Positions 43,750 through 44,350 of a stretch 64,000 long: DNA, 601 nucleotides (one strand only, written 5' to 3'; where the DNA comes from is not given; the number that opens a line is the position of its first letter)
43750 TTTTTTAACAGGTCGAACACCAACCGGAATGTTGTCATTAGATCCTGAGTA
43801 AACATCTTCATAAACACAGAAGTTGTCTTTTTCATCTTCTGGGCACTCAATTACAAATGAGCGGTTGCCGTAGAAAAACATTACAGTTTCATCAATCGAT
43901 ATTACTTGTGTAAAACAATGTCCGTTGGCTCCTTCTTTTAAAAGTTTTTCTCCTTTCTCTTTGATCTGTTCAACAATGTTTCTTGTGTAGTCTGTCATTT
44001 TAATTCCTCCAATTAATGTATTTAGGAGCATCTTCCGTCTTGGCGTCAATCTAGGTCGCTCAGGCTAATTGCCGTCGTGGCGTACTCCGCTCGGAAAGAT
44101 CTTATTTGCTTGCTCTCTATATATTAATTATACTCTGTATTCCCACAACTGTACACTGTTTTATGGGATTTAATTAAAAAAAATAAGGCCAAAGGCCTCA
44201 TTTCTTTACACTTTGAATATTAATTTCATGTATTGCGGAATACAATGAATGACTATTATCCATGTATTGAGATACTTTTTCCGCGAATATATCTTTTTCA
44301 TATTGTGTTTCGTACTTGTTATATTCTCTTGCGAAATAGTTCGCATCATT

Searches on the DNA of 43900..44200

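Call 64: search_rna_families(source=window, start=43900, end=44200, threshold=evalue, max_evalue=1)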
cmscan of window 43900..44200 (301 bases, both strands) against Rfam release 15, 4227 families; matches with E-value up to 1: 1.
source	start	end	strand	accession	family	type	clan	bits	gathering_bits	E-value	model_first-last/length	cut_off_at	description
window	44128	44196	-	RF01986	ZEB2_AS1_3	Gene; lncRNA;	-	15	55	0.54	37-100/100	no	ZEB2 antisense RNA 1 conserved region 3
